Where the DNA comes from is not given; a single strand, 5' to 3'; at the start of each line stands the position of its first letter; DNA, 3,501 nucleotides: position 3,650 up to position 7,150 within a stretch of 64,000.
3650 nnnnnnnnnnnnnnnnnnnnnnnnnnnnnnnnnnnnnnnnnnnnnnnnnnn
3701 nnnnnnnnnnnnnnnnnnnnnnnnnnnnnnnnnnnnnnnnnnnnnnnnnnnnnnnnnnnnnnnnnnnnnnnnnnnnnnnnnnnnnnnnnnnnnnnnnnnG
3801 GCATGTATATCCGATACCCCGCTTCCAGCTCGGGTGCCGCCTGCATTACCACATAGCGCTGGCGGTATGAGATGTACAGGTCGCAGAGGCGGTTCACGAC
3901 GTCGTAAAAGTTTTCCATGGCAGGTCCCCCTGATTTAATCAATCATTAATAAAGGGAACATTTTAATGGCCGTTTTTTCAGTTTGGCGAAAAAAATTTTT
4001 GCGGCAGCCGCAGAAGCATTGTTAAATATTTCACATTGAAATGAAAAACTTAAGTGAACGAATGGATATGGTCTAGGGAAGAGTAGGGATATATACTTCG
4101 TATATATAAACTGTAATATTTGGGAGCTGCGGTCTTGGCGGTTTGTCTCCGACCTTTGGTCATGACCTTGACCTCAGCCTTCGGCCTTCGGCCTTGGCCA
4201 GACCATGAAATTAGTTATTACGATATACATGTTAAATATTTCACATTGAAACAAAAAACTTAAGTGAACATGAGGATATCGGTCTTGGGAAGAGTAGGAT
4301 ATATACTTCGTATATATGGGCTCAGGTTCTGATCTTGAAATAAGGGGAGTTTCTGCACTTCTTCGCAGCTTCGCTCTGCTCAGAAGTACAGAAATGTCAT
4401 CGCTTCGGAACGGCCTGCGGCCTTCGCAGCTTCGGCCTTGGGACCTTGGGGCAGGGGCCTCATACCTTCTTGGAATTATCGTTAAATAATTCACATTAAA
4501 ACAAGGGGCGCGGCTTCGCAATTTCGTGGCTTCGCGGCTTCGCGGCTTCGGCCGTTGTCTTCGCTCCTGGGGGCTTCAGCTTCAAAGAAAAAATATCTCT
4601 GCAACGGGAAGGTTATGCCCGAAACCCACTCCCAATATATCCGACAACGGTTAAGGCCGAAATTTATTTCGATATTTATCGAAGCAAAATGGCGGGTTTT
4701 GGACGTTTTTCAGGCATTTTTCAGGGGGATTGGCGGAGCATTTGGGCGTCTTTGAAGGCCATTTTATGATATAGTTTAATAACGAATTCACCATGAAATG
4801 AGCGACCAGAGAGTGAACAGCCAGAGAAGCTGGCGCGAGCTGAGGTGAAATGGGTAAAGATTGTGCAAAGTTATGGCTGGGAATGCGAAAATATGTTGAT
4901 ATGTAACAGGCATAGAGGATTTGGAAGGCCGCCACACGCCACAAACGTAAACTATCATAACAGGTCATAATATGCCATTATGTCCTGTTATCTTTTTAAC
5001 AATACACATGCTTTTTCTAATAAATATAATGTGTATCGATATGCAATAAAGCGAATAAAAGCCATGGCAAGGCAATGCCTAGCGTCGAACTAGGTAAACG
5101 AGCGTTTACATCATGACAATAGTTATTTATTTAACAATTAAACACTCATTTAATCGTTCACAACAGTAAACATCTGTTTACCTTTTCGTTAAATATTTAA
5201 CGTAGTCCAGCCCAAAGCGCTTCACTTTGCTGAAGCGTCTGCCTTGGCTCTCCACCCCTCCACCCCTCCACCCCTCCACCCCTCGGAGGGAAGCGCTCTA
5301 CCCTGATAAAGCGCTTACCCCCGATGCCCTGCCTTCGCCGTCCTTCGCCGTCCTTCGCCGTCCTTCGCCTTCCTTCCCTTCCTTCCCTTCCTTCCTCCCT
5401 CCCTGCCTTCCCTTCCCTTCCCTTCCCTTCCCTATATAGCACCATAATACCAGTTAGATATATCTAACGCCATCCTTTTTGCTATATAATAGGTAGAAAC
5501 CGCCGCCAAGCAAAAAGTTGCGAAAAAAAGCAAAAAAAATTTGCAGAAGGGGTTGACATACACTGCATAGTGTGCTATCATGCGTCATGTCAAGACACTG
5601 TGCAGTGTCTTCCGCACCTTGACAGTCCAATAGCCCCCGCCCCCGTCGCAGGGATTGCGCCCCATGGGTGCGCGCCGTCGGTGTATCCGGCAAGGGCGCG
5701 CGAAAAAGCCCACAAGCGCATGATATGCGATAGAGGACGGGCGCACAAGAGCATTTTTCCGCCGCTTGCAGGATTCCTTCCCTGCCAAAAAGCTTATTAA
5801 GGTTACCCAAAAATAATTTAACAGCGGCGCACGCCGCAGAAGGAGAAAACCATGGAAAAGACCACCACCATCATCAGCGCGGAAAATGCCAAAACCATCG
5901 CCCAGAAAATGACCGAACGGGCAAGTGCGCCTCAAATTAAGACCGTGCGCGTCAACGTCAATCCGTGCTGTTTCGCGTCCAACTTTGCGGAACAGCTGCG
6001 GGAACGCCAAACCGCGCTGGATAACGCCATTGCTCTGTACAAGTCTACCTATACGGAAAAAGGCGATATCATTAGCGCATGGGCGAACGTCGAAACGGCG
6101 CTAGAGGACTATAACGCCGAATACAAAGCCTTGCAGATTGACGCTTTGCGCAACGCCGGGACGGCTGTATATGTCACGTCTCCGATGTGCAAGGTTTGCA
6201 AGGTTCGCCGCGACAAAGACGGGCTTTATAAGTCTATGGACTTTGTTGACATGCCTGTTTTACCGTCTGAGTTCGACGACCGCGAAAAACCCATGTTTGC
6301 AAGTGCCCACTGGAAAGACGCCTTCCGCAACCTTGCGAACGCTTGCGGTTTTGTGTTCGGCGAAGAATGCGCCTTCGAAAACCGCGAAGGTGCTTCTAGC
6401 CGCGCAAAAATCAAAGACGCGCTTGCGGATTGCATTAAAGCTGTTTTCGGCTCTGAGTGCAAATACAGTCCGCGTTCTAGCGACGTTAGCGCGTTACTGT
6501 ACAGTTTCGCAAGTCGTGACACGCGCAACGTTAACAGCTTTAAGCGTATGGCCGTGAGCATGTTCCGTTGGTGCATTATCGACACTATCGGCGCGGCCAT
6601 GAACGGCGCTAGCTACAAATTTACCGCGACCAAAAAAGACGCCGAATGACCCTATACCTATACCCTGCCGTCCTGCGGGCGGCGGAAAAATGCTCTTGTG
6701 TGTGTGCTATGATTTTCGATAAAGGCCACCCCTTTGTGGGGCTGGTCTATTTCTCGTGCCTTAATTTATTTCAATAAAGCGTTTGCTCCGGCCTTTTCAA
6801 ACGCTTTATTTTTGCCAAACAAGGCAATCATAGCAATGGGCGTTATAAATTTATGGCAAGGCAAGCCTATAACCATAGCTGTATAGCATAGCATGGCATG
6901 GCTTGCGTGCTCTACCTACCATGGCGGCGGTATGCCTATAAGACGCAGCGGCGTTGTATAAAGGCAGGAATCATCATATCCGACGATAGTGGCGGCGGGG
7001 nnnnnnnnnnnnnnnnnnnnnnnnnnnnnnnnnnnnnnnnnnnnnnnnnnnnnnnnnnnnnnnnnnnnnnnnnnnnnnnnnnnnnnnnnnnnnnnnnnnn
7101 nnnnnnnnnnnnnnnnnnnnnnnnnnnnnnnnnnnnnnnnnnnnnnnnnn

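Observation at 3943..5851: A 1.9 kb non-coding control region next to the primase gene: candidate replication origin with iterons, an AT-rich block and a 200 bp G4-capable polypurine/polypyrimidine tract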

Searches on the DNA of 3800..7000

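Call 28: search_rna_families(source=window, start=3800, end=7000, threshold=evalue, max_evalue=10, show_alignments=3)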
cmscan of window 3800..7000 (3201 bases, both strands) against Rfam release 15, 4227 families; matches with E-value up to 10: 5.
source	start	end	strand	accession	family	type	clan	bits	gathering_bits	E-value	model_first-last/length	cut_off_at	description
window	6765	6876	-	RF00121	MicC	Gene; sRNA;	-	28.7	90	0.2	1-123/123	no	MicC RNA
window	4160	4210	+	RF02292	TtnuCD16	Gene; snRNA; snoRNA; CD-box;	-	19.8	75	0.78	1-58/58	no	Tetrahymena snoRNA TtnuCD16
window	5542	5616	-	RF04299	MIR814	Gene; miRNA;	-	18.6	90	7.3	1-83/83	no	MIR814 microRNA precursor family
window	5936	5980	-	RF01128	sR43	Gene; snRNA; snoRNA; CD-box;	-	14.8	45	1.9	1-56/56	no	Small nucleolar RNA sR42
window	4266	4301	+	RF01129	sR44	Gene; snRNA; snoRNA; CD-box;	-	14.4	45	2.9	1-55/55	no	Small nucleolar RNA sR44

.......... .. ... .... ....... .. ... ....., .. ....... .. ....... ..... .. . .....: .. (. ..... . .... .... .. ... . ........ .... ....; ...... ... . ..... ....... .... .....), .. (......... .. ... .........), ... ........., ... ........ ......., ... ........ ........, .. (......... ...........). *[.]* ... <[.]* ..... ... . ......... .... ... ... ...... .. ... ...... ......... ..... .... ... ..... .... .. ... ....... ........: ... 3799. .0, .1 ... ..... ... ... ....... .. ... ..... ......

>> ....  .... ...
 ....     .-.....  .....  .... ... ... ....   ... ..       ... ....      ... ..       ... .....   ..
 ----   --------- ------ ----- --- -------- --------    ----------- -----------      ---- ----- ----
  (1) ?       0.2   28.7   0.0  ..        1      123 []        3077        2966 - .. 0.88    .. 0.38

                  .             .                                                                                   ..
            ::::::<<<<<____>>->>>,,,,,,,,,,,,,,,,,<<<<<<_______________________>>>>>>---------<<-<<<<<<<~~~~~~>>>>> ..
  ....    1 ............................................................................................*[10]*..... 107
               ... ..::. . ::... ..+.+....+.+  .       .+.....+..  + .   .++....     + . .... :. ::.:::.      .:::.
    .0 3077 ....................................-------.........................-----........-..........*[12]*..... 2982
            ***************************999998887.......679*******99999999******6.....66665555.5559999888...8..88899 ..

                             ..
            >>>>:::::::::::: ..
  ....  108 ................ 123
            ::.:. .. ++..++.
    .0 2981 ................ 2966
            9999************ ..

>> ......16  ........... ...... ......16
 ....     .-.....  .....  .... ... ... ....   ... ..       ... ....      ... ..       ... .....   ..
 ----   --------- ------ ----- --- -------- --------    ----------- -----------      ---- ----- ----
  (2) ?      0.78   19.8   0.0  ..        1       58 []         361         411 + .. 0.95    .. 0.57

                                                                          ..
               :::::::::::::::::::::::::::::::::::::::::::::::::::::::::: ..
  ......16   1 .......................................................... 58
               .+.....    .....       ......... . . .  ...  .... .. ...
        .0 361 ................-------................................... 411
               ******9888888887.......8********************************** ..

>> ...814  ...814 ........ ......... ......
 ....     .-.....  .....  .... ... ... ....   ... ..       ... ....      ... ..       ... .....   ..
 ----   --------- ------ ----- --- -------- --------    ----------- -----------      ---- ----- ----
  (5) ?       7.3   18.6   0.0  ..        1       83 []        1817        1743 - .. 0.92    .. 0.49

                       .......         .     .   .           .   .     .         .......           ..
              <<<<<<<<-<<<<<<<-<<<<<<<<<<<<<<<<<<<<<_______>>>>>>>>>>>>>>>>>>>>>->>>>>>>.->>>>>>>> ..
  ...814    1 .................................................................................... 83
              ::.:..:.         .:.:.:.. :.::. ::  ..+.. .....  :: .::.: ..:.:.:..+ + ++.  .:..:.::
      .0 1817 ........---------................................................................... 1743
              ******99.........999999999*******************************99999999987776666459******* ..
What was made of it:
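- On Any Rfam RNA family: Only chance-level hits at E <= 10 in 3800-7000 (call 28).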

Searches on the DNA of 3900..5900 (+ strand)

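Call 7: search_dna_similar(query=window:3900-5900:+, collection=phages, mode=distant, max_rows=20)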
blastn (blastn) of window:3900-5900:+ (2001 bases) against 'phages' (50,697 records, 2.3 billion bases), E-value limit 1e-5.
No match.
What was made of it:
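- Tried and rejected: DNA similarity of the gap to reference phages: no match (call 7).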

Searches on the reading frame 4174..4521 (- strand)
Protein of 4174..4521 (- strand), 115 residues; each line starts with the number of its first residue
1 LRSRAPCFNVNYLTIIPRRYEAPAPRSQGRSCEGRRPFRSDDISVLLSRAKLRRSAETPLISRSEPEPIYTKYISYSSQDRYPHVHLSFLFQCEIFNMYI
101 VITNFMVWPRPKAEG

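Call 52: search_protein_families(library=pfam, proteins=[window:4174-4521:-], max_evalue=0.1)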
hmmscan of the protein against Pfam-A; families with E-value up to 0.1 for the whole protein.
window:4174-4521:- (115 aa): 0 families

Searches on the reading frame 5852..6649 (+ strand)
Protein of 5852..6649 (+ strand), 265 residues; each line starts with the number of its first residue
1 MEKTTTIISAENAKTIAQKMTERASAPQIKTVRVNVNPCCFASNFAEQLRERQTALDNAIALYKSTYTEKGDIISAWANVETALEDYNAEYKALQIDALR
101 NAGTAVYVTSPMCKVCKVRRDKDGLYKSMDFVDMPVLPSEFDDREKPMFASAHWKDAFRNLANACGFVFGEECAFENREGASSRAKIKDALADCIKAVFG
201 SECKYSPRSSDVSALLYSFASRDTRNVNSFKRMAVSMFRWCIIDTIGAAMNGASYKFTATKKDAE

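Call 15: search_protein_families(library=pfam, proteins=[window:5852-6649:+], max_evalue=0.01)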
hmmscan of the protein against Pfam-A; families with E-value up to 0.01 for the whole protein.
window:5852-6649:+ (265 aa): 0 families

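Call 16: search_protein_families(library=phrogs, proteins=[window:5852-6649:+], max_evalue=0.001)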
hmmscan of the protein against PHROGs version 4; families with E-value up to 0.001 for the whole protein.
window:5852-6649:+ (265 aa): 0 families
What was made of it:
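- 5852..6649 (+): 265-aa ORFan, the first gene of the rightward operon and the right flank of the region. No Pfam or PHROG hit (calls 15, 16).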

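Call 18: find_related_loci(query=window:5852-6649:+, collection=viral_contigs, flank=6000)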
Query window:5852-6649:+ (265 aa) in viral_contigs; peptide patterns used: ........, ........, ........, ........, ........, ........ (x = any residue, [..] = any of these).
4 stretches matched a pattern, but none encodes a relative of the query by tblastn (E <= 1e-3).

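Call 54: find_homologous_proteins(query=window:5852-6649:+)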
Query window:5852-6649:+ (265 aa): 8 proteins with E <= 0.001 among 589 candidates.
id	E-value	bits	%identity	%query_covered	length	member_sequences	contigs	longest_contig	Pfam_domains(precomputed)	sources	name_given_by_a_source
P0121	1.7e-171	586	100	100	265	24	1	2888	-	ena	-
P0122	1.9e-148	511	86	97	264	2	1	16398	-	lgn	-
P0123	6.8e-140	483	81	100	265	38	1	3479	-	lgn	-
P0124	2.7e-138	478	80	100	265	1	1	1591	-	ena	-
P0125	1.4e-134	465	81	96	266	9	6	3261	-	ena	-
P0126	1.6e-134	465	80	96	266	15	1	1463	-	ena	-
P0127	3.1e-133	461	79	97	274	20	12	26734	-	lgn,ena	-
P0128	3.9e-106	372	66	100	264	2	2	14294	-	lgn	-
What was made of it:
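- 5852..6649 (+): Only 8 homologues in 5.8 billion proteins (call 54).
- Tried and rejected: The 265-aa neighbour has 8 homologues and no names (call 54).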

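Call 66: predict_structure(alignment_id=A3)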
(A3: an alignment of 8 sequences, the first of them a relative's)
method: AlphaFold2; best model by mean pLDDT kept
length: 265 residues; sequences in the alignment: 8
mean_pLDDT: 49.5   pTM: 0.36
mean pLDDT of the five models: 49.5, 44.4, 43.1, 42.7, 42.2
residues with pLDDT >= 90: 0; 70-90: 33; 50-70: 96; < 50: 136
segments of 3 or more residues with pLDDT < 50: 1-15, 17-42, 102-151, 169-181, 223-232, 248-265
pLDDT, mean of each block of 10 residues (from residue 1): 32 45 31 29 65 77 66 62 70 58 37 28 33 34 38 61 59 43 69 66 61 59 41 50 52 28 30
secondary structure, 60 per line:
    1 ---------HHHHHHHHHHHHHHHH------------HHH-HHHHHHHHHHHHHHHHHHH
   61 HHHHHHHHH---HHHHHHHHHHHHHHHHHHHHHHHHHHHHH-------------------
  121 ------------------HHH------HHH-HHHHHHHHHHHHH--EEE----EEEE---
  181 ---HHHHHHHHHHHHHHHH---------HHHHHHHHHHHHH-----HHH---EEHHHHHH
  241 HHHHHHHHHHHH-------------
elements in order: H10-25 H42-69 H73-101 H152-164 E167-169 E174-177 H184-199 H209-221 H235-252
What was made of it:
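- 5852..6649 (+): The AlphaFold model is unusable, with pLDDT 49.5 (call 66).
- Tried and rejected: Its AlphaFold model has pLDDT 49.5, so no fold search was attempted (call 66).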
